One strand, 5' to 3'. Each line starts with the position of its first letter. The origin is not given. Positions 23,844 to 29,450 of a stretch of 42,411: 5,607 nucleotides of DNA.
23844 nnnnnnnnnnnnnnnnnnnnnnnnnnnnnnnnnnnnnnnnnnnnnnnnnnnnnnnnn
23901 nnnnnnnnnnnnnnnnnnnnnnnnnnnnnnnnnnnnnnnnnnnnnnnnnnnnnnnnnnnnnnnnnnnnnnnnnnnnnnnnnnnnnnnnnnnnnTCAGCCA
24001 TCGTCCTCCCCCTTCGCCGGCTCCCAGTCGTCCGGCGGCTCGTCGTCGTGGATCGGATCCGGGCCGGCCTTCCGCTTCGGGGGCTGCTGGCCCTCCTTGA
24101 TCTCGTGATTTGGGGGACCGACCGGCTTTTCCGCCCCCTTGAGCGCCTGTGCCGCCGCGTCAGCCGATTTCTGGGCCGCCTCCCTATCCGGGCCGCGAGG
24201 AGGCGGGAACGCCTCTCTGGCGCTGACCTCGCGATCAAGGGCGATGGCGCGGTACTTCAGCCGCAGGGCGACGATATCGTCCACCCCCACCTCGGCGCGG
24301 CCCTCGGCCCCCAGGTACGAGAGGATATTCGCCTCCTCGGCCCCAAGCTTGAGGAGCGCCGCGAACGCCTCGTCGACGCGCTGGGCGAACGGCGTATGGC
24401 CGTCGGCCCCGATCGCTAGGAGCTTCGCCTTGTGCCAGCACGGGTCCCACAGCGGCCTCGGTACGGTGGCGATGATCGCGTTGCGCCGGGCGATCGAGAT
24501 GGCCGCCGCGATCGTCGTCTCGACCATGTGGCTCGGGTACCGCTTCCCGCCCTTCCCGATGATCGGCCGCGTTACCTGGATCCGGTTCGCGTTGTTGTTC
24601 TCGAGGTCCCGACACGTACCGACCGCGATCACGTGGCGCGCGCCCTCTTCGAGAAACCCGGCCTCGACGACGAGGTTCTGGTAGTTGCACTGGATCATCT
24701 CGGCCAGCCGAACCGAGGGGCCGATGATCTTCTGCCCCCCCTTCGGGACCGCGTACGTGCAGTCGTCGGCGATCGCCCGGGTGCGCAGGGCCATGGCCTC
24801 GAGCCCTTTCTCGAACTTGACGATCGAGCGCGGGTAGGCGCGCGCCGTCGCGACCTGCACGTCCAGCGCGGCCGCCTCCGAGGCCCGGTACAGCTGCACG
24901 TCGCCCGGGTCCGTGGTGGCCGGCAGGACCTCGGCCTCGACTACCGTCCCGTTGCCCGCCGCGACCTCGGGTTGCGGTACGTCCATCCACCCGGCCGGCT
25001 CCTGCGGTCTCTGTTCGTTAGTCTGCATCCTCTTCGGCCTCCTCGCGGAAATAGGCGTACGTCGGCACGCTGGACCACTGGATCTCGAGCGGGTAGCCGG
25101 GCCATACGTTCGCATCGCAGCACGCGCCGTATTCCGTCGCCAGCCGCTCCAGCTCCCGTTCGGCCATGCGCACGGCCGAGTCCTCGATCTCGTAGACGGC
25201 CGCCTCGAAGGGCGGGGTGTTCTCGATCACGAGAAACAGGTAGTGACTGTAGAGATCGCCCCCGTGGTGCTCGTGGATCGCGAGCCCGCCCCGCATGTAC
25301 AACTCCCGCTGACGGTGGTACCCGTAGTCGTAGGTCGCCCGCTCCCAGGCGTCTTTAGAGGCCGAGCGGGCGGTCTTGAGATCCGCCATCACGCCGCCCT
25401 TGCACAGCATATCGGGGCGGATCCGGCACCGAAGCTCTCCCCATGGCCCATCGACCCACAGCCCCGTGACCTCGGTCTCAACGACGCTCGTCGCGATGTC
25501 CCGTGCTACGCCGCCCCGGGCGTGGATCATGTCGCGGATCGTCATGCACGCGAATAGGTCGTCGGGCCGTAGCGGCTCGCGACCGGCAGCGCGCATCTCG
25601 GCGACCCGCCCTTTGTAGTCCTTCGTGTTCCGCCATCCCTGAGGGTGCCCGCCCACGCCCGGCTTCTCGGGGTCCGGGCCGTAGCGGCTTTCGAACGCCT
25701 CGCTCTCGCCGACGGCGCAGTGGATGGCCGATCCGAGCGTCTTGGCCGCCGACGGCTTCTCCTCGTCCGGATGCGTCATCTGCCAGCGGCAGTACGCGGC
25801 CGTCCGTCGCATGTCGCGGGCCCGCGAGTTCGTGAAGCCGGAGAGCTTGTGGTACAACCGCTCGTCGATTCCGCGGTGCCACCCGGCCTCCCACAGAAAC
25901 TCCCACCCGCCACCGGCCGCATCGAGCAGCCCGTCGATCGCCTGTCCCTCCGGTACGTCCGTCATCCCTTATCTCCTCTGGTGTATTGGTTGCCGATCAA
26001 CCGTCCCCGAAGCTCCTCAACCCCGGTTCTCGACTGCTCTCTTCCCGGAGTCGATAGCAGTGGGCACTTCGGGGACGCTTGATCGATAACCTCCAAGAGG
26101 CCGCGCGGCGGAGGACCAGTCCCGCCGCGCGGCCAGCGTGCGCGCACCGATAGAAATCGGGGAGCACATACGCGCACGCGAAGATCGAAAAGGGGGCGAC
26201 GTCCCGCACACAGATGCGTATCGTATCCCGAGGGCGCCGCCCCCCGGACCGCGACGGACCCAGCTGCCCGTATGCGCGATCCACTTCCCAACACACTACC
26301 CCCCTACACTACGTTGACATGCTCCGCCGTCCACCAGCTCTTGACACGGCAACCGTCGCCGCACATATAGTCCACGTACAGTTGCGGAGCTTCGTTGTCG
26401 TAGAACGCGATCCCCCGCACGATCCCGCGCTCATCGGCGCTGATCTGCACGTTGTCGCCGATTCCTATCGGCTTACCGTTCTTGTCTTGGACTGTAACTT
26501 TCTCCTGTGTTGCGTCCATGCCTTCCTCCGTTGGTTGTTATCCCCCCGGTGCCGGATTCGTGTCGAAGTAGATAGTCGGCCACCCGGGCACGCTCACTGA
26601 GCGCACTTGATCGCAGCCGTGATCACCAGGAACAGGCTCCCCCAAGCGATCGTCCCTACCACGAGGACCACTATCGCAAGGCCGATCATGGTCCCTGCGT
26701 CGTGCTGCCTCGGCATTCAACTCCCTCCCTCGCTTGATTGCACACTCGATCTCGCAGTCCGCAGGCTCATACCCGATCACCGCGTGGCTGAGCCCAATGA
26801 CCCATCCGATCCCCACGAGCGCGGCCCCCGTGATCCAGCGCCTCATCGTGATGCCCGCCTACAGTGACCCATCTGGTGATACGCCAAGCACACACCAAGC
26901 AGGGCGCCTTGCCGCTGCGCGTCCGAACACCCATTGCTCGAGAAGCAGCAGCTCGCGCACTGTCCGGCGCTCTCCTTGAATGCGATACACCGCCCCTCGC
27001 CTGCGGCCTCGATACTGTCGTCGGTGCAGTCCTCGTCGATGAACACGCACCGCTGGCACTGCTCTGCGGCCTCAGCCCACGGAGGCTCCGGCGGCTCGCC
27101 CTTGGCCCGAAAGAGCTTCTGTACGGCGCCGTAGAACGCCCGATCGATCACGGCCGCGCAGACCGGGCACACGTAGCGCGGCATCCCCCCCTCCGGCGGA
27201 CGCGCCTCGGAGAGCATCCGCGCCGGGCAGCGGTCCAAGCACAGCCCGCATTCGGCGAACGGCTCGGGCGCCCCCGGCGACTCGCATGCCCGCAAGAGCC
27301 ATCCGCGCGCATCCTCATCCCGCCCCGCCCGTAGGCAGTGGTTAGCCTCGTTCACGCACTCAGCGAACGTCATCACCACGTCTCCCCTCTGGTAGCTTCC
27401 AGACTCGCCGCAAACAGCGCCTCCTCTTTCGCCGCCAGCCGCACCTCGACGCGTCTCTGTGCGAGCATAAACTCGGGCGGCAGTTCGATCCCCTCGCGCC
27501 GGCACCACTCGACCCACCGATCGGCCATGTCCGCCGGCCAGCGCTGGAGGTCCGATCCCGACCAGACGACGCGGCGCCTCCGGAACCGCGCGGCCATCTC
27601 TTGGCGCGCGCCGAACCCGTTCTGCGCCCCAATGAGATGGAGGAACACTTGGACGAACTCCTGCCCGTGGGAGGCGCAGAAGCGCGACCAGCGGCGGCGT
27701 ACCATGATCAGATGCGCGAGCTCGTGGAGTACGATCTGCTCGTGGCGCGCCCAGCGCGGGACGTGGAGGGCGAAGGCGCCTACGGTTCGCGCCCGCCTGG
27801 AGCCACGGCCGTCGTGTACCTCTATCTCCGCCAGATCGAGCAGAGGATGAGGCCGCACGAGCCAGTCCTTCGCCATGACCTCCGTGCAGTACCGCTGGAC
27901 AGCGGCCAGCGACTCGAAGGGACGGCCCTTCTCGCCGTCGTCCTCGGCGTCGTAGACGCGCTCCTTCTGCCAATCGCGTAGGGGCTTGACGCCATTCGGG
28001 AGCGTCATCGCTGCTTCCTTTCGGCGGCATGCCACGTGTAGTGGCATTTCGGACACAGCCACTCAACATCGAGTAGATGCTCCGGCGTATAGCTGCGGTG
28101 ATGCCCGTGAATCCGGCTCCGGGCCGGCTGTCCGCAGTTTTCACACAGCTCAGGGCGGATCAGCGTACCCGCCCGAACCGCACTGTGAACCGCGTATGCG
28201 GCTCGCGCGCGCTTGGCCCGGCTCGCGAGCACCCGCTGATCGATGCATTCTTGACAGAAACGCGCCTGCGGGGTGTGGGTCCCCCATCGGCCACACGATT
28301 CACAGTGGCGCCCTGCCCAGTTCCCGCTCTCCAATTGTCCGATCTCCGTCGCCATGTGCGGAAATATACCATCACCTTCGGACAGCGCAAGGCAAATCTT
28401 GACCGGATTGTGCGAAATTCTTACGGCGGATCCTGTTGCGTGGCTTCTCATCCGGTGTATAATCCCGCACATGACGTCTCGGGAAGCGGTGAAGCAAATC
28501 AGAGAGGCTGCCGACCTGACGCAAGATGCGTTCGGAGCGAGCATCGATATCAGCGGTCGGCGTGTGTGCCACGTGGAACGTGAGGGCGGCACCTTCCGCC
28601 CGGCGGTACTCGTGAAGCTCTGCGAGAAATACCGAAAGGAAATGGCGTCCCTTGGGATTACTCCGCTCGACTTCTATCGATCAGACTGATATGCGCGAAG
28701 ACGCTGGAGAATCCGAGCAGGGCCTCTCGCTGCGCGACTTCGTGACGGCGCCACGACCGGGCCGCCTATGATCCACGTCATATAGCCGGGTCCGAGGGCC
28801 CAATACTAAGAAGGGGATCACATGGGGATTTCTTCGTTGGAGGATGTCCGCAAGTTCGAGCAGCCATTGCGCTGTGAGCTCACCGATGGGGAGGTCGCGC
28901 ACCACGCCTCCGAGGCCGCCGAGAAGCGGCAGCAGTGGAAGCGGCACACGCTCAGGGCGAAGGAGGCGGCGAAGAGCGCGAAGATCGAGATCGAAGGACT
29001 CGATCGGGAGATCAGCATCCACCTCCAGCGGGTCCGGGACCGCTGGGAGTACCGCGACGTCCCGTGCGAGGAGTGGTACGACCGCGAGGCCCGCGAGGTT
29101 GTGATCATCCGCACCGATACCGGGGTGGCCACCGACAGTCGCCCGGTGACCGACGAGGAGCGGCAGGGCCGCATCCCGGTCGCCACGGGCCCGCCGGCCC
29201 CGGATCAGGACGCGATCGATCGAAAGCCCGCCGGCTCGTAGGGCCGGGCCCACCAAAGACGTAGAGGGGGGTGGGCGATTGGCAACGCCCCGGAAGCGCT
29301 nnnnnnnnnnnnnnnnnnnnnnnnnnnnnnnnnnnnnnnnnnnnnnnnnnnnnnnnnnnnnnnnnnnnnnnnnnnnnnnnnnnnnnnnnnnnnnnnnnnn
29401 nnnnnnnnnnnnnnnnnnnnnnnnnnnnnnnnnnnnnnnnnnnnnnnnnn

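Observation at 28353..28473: Mirror-image divergent promoters that would both produce leaderless mRNAs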

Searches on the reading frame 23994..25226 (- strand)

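Call 7: search_protein_families(library=pfam, proteins=[window:23994-25226:-], max_evalue=0.01)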
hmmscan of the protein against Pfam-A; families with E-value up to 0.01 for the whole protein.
window:23994-25226:- (410 aa): 0 families

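Call 8: search_protein_families(library=phrogs, proteins=[window:23994-25226:-], max_evalue=0.01)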
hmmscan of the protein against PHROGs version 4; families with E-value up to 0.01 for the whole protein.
window:23994-25226:- (410 aa): 1 family
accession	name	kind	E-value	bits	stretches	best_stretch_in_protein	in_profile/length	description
phrog_3657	-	unknown function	1.4e-32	113.9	1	110-365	23-275/289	-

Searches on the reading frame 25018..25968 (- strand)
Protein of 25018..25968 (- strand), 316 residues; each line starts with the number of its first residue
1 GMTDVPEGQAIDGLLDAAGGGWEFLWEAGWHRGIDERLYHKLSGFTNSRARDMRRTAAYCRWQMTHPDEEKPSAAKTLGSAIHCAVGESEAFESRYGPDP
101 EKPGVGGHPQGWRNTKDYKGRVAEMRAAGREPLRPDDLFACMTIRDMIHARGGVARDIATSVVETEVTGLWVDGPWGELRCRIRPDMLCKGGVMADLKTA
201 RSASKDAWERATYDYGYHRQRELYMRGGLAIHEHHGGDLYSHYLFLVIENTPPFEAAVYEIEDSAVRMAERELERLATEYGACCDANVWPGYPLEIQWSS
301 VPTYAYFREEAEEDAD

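Call 7: search_protein_families(library=pfam, proteins=[window:25018-25968:-], max_evalue=0.01)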
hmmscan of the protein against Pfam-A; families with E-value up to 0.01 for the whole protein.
window:25018-25968:- (316 aa): 1 family
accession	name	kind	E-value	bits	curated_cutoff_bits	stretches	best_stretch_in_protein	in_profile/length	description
PF12684.13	DUF3799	-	2e-18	67.5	26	1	48-293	3-224/233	PDDEXK-like domain of unknown function (DUF3799)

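Call 8: search_protein_families(library=phrogs, proteins=[window:25018-25968:-], max_evalue=0.01)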
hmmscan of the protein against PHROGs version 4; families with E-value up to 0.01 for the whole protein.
window:25018-25968:- (316 aa): 2 families
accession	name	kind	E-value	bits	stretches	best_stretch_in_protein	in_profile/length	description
phrog_412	-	DNA, RNA and nucleotide metabolism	5.3e-49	168.6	1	28-314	138-415/440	exonuclease VIII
phrog_607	-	DNA, RNA and nucleotide metabolism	2.8e-12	46.7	1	26-292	575-859/883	exonuclease VII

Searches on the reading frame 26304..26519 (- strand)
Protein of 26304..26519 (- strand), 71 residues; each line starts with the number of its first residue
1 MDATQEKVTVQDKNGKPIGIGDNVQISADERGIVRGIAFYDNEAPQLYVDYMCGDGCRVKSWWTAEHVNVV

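Call 7: search_protein_families(library=pfam, proteins=[window:26304-26519:-], max_evalue=0.01)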
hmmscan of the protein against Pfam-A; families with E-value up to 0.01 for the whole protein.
window:26304-26519:- (71 aa): 0 families

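Call 8: search_protein_families(library=phrogs, proteins=[window:26304-26519:-], max_evalue=0.01)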
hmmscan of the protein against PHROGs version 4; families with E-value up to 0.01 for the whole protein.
window:26304-26519:- (71 aa): 2 families
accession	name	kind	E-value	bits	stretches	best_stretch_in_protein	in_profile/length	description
phrog_8618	-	unknown function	5.5e-06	27.2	1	20-66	7-54/61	-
phrog_1935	-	unknown function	0.0081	17.2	1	24-65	28-68/116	-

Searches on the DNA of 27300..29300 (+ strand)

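Call 3: search_dna_similar(query=window:27300-29300:+, collection=phages, mode=near, max_rows=30)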
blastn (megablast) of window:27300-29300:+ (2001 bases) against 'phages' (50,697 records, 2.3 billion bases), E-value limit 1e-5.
No match.

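Call 9: search_dna_similar(query=window:28005-28700:+, collection=phages, mode=distant, max_rows=30)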
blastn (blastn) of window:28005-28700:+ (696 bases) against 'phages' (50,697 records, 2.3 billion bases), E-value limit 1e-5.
No match.

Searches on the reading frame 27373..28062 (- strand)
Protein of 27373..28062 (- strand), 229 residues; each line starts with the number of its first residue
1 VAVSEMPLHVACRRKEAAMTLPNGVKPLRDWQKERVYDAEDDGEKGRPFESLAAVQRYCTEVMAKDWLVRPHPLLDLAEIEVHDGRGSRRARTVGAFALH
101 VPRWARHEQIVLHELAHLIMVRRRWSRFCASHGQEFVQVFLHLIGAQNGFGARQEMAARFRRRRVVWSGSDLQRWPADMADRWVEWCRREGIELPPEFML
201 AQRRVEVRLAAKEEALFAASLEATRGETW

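Call 7: search_protein_families(library=pfam, proteins=[window:27373-28062:-], max_evalue=0.01)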
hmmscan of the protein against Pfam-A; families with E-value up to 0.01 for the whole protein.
window:27373-28062:- (229 aa): 1 family
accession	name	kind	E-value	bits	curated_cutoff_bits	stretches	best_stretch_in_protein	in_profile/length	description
PF10263.15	SprT-like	-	0.0011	19.3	25.6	1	105-143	59-95/108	SprT-like family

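Call 8: search_protein_families(library=phrogs, proteins=[window:27373-28062:-], max_evalue=0.01)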
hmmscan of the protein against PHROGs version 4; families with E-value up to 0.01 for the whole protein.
window:27373-28062:- (229 aa): 0 families

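Call 18: find_related_loci(query=window:27373-28008:-, collection=viral_contigs, flank=4000)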
Query window:27373-28008:- (211 aa) in viral_contigs; peptide patterns used: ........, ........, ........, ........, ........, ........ (x = any residue, [..] = any of these).
1 stretches matched a pattern, but none encodes a relative of the query by tblastn (E <= 1e-3).

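Call 47: search_protein_families(library=ncbifam, proteins=[window:27373-28008:-], max_evalue=0.1)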
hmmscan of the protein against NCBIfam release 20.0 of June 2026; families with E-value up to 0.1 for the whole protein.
window:27373-28008:- (211 aa): 2 families
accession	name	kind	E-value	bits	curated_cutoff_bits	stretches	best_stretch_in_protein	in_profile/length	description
TIGR04338.1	HEXXH_Rv0185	hypoth_equivalog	2.2e-10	40.6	90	1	30-131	42-145/161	TIGR04338 family metallohydrolase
NF003421.0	PRK04860.1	equivalog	0.059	12.9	175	1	90-125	73-106/170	SprT family zinc-dependent metalloprotease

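Call 48: find_homologous_proteins(query=window:27373-28008:-, max_evalue=0.001)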
Query window:27373-28008:- (211 aa): 1 proteins with E <= 0.001 among 522 candidates.
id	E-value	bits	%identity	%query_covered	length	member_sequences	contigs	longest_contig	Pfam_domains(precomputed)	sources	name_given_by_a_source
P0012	6.5e-139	479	100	100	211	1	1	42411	-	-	-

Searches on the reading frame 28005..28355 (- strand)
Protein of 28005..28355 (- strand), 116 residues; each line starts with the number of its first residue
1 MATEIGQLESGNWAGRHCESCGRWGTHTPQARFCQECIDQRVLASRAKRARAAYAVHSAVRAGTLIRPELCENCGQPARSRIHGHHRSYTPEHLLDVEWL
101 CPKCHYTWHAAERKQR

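Call 7: search_protein_families(library=pfam, proteins=[window:28005-28355:-], max_evalue=0.01)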
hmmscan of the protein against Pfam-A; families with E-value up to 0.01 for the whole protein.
window:28005-28355:- (116 aa): 3 families
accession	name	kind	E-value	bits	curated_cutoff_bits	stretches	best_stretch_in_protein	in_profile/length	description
PF12773.13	DZR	-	0.0009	19.8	27.3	0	69-111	13-37/45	Double zinc ribbon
PF07191.17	Zn_ribbon_6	-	0.0021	18.4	25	0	16-39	17-37/67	Double zinc ribbon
PF24042.1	DUF7351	-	0.0065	16.7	31.2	1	17-110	23-106/177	Domain of unknown function (DUF7351)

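Call 8: search_protein_families(library=phrogs, proteins=[window:28005-28355:-], max_evalue=0.01)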
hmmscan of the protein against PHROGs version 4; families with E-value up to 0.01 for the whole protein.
window:28005-28355:- (116 aa): 2 families
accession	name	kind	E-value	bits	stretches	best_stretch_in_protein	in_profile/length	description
phrog_2340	-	DNA, RNA and nucleotide metabolism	1.8e-15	58.4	1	40-113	95-164/171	endonuclease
phrog_11793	-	unknown function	6.6e-14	52.4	1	50-113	2-61/65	-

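Call 11: find_related_loci(query=window:28005-28355:-, collection=viral_contigs, flank=3000)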
Query window:28005-28355:- (116 aa) in viral_contigs; peptide patterns used: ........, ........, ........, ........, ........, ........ (x = any residue, [..] = any of these).
9 stretches matched a pattern, but none encodes a relative of the query by tblastn (E <= 1e-3).

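Call 14: find_encoding_contigs(protein=window:28005-28355:-, flank=5000, max_places=10)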
Protein window:28005-28355:- (116 aa): 1 contig read that carries it; 1 place shown.
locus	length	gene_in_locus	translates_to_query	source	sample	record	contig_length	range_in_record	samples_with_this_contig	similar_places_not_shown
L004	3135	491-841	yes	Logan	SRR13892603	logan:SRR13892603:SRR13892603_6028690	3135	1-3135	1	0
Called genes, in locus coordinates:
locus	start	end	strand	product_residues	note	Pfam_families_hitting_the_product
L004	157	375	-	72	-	-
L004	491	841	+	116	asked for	-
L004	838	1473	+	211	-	-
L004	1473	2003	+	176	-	-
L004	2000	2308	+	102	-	-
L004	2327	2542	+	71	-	-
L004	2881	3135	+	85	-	?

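Call 26: find_homologous_proteins(query=window:28005-28355:-, max_evalue=0.001)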
Query window:28005-28355:- (116 aa): 10 proteins with E <= 0.001 among 11 candidates.
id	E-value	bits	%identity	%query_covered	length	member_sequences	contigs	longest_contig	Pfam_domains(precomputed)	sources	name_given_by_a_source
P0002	9.9e-76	269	100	100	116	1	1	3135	-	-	-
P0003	6.9e-12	63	54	52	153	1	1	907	-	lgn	-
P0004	7.3e-12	63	53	58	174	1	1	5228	-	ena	-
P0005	5.2e-11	60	49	58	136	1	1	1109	-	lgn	-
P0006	1.2e-10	59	52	50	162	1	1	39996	-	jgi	-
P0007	2.0e-9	55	48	50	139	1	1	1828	-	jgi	-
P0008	2.7e-9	55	37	72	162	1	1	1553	-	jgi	jgi:uncharacterized Zn ribbon protein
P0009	1.6e-8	52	50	51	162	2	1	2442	-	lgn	-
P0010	4.5e-8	51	41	59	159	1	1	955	-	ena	-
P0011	7.6e-8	50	38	64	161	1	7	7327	-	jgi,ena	-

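Call 47: search_protein_families(library=ncbifam, proteins=[window:28005-28355:-], max_evalue=0.1)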
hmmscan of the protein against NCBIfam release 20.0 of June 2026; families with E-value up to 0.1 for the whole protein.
window:28005-28355:- (116 aa): 0 families
